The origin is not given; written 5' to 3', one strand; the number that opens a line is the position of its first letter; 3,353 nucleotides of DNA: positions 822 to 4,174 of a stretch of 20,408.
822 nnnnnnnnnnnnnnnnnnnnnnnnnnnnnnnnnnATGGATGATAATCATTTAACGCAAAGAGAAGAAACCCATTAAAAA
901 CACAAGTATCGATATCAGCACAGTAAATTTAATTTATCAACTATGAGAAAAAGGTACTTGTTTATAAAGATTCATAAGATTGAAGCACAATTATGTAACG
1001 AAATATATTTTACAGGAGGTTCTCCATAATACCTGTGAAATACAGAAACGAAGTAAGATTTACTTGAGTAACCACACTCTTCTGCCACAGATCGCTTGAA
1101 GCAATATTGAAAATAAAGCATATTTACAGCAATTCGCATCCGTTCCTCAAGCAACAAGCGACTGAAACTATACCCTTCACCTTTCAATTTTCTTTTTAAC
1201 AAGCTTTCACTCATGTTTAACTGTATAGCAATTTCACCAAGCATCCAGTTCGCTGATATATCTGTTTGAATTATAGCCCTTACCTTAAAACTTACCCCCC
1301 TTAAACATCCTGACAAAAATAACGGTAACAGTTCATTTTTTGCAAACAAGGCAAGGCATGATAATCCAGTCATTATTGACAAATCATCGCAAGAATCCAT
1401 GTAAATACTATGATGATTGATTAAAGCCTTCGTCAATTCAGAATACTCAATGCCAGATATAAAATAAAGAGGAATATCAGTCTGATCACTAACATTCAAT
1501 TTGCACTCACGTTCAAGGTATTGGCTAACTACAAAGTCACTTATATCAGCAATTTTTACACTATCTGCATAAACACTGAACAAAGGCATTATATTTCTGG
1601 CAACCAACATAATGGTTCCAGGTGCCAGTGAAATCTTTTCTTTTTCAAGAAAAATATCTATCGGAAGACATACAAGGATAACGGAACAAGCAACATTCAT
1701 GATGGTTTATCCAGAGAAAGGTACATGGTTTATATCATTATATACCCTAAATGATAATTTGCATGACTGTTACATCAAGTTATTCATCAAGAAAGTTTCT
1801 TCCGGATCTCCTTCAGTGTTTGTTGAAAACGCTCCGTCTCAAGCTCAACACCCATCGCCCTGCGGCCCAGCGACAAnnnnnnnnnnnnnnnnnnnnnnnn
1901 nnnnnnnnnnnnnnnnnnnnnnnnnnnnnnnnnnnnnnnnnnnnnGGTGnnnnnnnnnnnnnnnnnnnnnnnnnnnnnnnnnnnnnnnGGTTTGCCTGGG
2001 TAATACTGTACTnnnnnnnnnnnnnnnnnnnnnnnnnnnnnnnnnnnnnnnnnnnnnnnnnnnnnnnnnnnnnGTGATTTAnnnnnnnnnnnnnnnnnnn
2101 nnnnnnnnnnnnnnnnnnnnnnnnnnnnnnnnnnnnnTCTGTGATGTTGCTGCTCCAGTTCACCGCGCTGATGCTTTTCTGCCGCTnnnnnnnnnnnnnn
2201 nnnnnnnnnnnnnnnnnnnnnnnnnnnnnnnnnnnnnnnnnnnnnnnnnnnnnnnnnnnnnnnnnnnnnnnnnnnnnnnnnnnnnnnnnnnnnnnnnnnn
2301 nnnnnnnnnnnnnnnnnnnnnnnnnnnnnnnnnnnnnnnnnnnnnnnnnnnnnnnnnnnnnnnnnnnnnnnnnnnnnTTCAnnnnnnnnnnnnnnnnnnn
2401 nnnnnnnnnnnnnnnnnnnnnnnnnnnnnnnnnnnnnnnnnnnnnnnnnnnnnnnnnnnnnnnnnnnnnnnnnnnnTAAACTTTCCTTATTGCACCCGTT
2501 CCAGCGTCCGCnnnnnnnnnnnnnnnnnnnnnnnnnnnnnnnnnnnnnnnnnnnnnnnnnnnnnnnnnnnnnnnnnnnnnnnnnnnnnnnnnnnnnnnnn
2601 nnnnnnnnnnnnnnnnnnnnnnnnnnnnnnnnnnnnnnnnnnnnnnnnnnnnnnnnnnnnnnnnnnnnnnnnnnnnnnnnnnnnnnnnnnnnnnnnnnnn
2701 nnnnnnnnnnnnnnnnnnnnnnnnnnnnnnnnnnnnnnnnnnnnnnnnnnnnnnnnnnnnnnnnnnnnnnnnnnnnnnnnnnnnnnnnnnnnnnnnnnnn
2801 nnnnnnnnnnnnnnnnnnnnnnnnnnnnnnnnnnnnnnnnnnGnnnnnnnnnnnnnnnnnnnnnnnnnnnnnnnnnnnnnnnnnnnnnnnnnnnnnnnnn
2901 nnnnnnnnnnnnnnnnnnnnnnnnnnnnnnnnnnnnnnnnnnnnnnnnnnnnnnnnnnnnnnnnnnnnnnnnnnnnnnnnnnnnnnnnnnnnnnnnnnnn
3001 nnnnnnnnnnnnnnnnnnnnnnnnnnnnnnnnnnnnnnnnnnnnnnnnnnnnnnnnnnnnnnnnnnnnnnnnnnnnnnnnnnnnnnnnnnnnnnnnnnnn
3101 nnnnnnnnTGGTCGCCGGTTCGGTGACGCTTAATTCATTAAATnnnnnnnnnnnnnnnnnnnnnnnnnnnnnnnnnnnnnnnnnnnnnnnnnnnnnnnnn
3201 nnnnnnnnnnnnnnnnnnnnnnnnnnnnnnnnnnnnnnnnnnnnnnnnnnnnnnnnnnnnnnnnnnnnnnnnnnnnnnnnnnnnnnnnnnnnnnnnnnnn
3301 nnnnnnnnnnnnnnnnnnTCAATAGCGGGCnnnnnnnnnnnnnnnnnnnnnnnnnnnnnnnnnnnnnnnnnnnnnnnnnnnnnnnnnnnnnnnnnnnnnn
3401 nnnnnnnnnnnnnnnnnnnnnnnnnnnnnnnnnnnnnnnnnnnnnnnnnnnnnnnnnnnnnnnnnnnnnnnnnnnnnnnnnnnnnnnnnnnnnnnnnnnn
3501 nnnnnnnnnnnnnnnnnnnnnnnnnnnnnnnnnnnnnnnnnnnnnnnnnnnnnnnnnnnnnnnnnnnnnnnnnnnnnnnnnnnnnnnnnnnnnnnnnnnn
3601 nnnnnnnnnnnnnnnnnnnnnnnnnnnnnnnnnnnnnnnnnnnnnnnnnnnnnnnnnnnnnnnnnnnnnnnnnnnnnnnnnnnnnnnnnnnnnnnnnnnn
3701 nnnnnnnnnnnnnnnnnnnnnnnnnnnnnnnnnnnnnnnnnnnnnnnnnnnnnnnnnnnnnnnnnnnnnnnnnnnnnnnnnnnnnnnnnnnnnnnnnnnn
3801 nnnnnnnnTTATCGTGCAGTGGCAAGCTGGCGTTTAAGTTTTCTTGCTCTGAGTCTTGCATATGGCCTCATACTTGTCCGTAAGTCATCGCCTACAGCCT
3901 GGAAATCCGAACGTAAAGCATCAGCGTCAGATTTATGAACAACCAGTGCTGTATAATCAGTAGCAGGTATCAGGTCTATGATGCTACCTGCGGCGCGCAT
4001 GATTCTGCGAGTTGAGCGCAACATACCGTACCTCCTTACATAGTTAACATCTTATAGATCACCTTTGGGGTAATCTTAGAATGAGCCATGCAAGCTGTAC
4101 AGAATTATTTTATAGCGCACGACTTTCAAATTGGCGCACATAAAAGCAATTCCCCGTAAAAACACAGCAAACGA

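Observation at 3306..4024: Terminator-bounded moron: strongly translated 71-aa ORF overlapping a DUF2335 membrane protein by 53 nt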

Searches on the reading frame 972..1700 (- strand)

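Call 76: search_protein_families(library=pfam, proteins=[window:972-1700:-], max_evalue=0.001)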
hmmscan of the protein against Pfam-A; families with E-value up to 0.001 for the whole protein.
window:972-1700:- (242 aa): 2 families
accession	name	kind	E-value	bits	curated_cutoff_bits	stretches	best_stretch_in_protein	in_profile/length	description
PF00165.29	HTH_AraC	-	2.2e-11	44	26.6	1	204-233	13-41/42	Bacterial regulatory helix-turn-helix proteins, AraC family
PF12833.13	HTH_18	-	3.4e-11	43.7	33.6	1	158-232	2-77/80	Helix-turn-helix domain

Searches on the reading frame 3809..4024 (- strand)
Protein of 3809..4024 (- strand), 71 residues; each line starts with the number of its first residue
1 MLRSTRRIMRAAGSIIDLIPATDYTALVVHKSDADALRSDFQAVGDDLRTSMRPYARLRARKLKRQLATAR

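Call 6: search_protein_families(library=pfam, proteins=[window:3809-4024:-], max_evalue=0.1)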
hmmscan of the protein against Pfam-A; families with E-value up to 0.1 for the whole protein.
window:3809-4024:- (71 aa): 1 family
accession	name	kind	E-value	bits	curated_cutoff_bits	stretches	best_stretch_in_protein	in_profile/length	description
PF22980.2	Myb_DNA-bind_8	-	0.058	13.2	27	1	38-67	19-48/50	Myb-like DNA-binding domain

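Call 9: search_dna_similar(query=window:3809-4024:-, collection=phages, mode=protein, max_rows=30, max_evalue=0.01)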
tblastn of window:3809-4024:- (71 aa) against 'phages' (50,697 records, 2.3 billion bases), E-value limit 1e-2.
Records with a match: 1; places in all: 1; records where one place covers at least 80% of the query: 0.
Best place of each record, by identity: <60% 1.
By first word of the organism name: Klebsiella 1.
By host as written in the record: Klebsiella pneumoniae KP26 1.
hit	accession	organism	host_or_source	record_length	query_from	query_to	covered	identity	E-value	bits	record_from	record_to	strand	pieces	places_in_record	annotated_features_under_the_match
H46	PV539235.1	Klebsiella phage vB_Kpn_RAH1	Klebsiella pneumoniae KP26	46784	1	48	68%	45.8%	4e-6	47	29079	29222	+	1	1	none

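Call 13: find_homologous_proteins(query=window:3809-4024:-, max_evalue=0.01)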
Query window:3809-4024:- (71 aa): 14 proteins with E <= 0.01 among 15 candidates.
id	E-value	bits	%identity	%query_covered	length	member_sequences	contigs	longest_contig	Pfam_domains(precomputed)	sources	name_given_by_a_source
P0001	1.3e-33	131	93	100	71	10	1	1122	-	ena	-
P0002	2.9e-30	120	86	100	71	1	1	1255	-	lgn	-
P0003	1.4e-29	118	83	100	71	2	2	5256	-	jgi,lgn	jgi:hypothetical protein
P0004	2.9e-29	117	85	100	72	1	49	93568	-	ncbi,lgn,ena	-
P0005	5.7e-29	116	82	100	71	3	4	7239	-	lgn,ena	-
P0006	3.9e-28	113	80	100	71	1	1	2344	-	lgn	-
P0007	4.4e-28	113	80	99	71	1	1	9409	-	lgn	-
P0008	8.4e-28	112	81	99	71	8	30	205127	-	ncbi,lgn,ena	-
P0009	6.1e-27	110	77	100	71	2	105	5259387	-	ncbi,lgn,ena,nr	ncbi:hypothetical protein EPS67_05295 [Escherichia coli]|nr:hypothetical protein BE966_20970 [Escher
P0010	7.9e-26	106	73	100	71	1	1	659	-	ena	-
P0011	2.3e-25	105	75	100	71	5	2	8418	-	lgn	-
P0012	1.4e-24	102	74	99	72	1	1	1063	-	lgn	-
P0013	1.7e-24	102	83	89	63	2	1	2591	-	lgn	-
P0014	1.5e-21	93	67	99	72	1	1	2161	-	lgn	-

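Call 17: search_protein_families(library=padloc, proteins=[window:3809-4024:-], max_evalue=1)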
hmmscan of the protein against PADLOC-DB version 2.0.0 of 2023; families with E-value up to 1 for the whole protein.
window:3809-4024:- (71 aa): 0 families

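Call 18: search_protein_families(library=phrogs, proteins=[window:3809-4024:-], max_evalue=0.01)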
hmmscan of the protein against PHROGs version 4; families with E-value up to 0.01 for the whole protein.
window:3809-4024:- (71 aa): 2 families
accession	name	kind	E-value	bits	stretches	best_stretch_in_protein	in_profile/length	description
phrog_26284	-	unknown function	1.3e-13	51.9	1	1-51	1-51/65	-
phrog_10654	-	unknown function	3.5e-05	25.2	1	10-58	11-60/108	-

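Call 27: find_encoding_contigs(protein=P0009, flank=6000, max_places=6)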
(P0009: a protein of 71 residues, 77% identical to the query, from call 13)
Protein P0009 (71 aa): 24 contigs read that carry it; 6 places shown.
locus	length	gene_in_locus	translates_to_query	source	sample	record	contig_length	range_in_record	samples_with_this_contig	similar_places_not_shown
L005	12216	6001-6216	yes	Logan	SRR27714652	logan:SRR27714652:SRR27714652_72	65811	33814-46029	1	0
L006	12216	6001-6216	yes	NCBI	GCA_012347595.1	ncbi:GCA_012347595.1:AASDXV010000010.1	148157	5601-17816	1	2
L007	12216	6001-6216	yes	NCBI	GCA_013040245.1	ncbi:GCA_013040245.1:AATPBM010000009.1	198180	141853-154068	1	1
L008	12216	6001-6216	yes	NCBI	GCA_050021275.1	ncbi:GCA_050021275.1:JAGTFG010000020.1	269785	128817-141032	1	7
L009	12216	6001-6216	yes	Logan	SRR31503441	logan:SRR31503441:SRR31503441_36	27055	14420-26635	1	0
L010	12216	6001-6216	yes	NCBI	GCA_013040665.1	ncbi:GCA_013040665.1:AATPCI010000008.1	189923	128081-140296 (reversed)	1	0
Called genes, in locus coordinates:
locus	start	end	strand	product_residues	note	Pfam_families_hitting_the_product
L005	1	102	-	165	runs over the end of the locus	PF10721:DUF2514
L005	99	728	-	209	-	PF00182:Glyco_hydro_19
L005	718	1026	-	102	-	PF05449:Phage_holin_3_7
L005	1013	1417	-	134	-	PF16931:Phage_holin_8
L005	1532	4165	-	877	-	PF13884:Peptidase_S74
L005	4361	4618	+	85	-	-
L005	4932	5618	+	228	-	PF02498:Bro-N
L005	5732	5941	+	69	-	-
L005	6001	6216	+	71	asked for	-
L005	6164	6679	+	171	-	PF10097:DUF2335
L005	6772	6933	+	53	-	-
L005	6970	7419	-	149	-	-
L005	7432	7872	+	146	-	-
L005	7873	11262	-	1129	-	-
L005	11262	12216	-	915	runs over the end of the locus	-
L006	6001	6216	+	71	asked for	-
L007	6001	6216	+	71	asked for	-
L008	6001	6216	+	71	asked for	-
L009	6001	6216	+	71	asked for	-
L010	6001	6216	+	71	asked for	-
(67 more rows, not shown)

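Call 63: find_homologous_proteins(query=A4, max_evalue=0.001)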
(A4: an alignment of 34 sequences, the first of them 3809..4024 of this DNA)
Query A4 (34 sequences) (71 aa, profile of the alignment): 36 proteins with E <= 0.001 among 1110 candidates.
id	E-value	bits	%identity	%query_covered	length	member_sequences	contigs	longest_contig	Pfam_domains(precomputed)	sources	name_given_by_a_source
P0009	6.6e-24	101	77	100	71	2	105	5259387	-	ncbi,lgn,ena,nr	ncbi:hypothetical protein EPS67_05295 [Escherichia coli]|nr:hypothetical protein BE966_20970 [Escher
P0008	1.8e-23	100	81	99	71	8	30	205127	-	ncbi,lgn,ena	-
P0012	2.4e-23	99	74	99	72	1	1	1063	-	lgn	-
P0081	2.4e-23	99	63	80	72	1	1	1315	-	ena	-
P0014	4.3e-23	99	67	99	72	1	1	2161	-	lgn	-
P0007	6.9e-23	98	80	99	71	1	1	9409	-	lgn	-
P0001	9.9e-23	97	93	100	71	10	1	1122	-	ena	-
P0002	1.3e-22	97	86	100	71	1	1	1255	-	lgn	-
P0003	2.8e-22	96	83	100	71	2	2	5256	-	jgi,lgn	jgi:hypothetical protein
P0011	3.7e-22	96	75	100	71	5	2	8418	-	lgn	-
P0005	3.8e-22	96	82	100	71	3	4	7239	-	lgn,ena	-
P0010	1.0e-21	94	73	100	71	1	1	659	-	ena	-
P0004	4.6e-21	92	85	100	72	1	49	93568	-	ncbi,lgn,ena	-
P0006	9.4e-21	91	80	100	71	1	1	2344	-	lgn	-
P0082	1.3e-20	91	74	75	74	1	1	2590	-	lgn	-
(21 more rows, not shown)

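Call 72: predict_structure(alignment_id=A5)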
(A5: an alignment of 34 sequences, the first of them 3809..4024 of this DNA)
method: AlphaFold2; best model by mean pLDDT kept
length: 71 residues; sequences in the alignment: 34
mean_pLDDT: 75.2   pTM: 0.38
mean pLDDT of the five models: 75.2, 72.4, 68.2, 67.2, 63.6
residues with pLDDT >= 90: 9; 70-90: 37; 50-70: 25; < 50: 0
segments of 3 or more residues with pLDDT < 50: none
pLDDT, mean of each block of 10 residues (from residue 1): 66 57 68 84 93 81 79 58
secondary structure, 60 per line:
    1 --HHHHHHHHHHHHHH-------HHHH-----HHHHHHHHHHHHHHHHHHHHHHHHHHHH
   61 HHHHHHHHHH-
elements in order: H3-16 H24-27 H33-70

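Call 74: search_solved_structures(query=A4, max_evalue=1)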
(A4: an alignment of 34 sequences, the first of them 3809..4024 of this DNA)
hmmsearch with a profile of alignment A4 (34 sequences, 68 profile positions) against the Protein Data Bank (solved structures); distinct sequences matched with E-value up to 1: 0.

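Call 78: fold_search(model_id=the predicted structure, library=pdb)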
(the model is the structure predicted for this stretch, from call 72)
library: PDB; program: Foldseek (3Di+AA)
matches with E <= 10: 0; with E <= 0.001: 0
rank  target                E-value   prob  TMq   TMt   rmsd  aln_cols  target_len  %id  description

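Call 81: search_protein_representatives(alignment_id=A5)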
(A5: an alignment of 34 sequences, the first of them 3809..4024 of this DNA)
Query: 34 sequences, 71 profile positions. Proteins with E-value up to 0.001 (for the whole library): 444; up to 1e-10: 32; up to 1e-30: 0. The best 150 are listed.
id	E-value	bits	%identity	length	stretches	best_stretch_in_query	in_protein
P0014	3.1e-27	110.1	-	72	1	1-70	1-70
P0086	8.8e-21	89.4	-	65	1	1-66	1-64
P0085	1.8e-20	88.4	-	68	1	1-67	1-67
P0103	1.3e-19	85.6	-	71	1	1-64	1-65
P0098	3.8e-19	84.1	-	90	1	1-66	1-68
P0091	4.0e-19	84.1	-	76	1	1-70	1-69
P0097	2.7e-18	81.4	-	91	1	1-65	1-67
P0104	7.9e-17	76.7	-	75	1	1-69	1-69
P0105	9.4e-17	76.5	-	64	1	1-60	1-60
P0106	1.0e-16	76.4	-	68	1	1-57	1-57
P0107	5.0e-15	71.0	-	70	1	1-61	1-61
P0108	9.0e-15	70.1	-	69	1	1-67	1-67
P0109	6.0e-14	67.5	-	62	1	1-59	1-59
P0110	6.5e-14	67.4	-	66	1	4-60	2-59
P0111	7.5e-14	67.2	-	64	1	1-56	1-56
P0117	3.0e-12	62.1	-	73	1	8-66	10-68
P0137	5.8e-10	54.7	-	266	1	3-56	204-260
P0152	2.6e-09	52.7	-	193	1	3-52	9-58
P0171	3.6e-08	49.0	-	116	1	7-53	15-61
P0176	5.5e-08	48.4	-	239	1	5-62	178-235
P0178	6.7e-08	48.1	-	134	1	4-57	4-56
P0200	3.6e-07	45.8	-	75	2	27-62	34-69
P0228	1.8e-06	43.5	-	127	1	1-66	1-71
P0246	3.4e-06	42.7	-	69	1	5-61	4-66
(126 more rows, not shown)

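Call 83: search_protein_families(library=pfam, proteins=[P0109, P0246, P0200, P0176, P0137, P0152, P0178, P0228, P0117, P0171], max_evalue=0.01)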
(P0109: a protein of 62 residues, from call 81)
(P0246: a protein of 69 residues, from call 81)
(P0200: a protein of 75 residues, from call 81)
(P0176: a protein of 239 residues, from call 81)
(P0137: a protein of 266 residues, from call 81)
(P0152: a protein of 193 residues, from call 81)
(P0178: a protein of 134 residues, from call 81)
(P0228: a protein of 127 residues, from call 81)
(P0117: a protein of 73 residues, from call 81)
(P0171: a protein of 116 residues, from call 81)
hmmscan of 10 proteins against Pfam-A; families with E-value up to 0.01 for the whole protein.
P0109 (62 aa): 0 families

P0246 (69 aa): 0 families

P0200 (75 aa): 0 families

P0176 (239 aa): 1 family
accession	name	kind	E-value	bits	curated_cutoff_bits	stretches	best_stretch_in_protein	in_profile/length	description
PF06114.19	Peptidase_M78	-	7.7e-19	68.1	22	1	30-158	1-122/123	IrrE N-terminal-like domain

P0137 (266 aa): 0 families

P0152 (193 aa): 0 families

P0178 (134 aa): 0 families

P0228 (127 aa): 0 families

P0117 (73 aa): 0 families

P0171 (116 aa): 0 families

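Call 84: find_encoding_contigs(protein=P0176, flank=4000, max_places=3)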
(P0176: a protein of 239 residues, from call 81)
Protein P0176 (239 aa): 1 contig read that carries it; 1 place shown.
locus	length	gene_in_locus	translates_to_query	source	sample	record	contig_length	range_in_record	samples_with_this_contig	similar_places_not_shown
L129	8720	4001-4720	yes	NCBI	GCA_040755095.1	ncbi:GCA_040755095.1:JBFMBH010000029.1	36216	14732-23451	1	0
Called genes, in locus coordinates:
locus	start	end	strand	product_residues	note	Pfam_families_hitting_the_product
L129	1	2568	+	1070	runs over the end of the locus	PF00873:ACR_tran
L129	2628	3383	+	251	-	PF01370:Epimerase, PF04321:RmlD_sub_bind (weak)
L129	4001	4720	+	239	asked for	PF06114:Peptidase_M78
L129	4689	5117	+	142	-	PF10097:DUF2335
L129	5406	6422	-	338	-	PF02012:BNR (faint), PF13088:BNR_2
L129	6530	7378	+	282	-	PF04187:Cofac_haem_bdg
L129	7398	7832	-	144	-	PF06347:SH3_4, PF08239:SH3_3, PF06347:SH3_4, PF08239:SH3_3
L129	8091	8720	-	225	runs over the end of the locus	PF18306:LDcluster4, PF03641:Lysine_decarbox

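Call 85: find_encoding_contigs(protein=P0109, flank=4000, max_places=3)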
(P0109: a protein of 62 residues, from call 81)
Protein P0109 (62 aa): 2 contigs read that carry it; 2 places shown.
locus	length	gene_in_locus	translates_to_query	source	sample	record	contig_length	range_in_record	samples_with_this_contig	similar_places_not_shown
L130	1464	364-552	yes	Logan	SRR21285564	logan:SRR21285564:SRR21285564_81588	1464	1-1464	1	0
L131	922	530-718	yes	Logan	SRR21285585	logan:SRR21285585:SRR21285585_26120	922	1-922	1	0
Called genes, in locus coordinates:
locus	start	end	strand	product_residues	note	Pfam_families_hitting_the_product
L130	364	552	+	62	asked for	-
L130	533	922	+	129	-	PF10097:DUF2335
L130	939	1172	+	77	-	PF13560:HTH_31 (weak), PF01381:HTH_3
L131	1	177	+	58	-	?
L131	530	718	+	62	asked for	-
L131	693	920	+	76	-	?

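Call 91: search_protein_families(library=ncbifam, proteins=[window:3809-4024:-, P0109, P0176], max_evalue=0.01)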
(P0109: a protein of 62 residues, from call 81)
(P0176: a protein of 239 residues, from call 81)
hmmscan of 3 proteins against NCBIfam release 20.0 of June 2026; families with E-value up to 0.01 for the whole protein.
window:3809-4024:- (71 aa): 0 families

P0109 (62 aa): 0 families

P0176 (239 aa): 1 family
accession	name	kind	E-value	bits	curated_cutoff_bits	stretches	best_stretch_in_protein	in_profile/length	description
NF052239.1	antitox_spr1629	equivalog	2.1e-05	23.8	335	1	50-131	187-257/377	spr1629 family repressor/antitoxin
